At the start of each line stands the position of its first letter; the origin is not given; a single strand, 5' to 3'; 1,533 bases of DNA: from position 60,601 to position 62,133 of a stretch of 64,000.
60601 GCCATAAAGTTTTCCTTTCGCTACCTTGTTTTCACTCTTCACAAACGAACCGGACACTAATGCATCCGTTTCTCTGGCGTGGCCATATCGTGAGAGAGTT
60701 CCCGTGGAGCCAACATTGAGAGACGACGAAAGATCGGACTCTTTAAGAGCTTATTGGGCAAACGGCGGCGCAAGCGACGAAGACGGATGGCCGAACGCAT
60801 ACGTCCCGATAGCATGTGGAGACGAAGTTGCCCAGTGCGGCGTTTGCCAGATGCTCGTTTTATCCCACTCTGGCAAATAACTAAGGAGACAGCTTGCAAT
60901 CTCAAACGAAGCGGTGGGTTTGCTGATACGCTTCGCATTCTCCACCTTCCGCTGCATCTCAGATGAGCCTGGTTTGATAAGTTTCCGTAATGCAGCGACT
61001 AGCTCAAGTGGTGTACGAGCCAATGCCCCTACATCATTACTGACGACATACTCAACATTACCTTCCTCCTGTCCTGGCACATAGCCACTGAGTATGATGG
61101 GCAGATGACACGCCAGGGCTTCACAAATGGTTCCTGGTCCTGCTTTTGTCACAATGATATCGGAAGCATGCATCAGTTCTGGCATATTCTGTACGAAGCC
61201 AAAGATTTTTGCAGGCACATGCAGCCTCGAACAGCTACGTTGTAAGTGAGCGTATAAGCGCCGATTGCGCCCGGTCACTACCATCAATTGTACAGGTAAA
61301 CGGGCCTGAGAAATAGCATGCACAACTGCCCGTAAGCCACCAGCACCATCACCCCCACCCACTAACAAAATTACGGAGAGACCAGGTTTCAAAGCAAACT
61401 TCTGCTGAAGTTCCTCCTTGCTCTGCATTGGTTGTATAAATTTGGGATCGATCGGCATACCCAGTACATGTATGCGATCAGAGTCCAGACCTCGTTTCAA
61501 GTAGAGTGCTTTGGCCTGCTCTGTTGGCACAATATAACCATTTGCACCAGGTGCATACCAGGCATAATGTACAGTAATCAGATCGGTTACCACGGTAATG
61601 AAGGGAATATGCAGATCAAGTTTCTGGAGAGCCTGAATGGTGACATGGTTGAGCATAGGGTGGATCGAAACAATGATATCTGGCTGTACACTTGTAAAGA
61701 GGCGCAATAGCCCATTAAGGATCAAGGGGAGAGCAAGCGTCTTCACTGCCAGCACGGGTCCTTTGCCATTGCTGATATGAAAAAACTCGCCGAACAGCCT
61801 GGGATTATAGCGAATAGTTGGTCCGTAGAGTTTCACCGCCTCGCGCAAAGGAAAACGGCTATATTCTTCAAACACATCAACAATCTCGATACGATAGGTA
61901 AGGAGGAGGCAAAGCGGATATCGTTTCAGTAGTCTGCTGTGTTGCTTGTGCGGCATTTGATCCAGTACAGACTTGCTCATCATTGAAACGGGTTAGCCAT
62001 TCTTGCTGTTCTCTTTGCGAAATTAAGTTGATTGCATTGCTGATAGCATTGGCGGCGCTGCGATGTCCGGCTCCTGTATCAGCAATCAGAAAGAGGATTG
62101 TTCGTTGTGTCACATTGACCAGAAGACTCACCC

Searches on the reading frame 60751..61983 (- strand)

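Call 54: search_protein_families(library=pfam, proteins=[window:60751-61983:-], max_evalue=0.00001)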
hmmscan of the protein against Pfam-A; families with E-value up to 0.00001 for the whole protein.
window:60751-61983:- (410 aa): 4 families
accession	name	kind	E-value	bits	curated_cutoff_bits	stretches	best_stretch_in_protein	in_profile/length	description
PF06925.17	MGDG_synth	-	8.6e-26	91.5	25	1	28-178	18-169/169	Monogalactosyldiacylglycerol (MGDG) synthase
PF04101.22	Glyco_tran_28_C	-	1.4e-14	54.9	22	1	204-349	1-154/166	Glycosyltransferase family 28 C-terminal domain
PF13692.12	Glyco_trans_1_4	-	2.2e-09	38.1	27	1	216-329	16-140/142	Glycosyl transferases group 1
PF00534.26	Glycos_transf_1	-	2.1e-08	34.3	26.4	1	189-351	2-170/172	Glycosyl transferases group 1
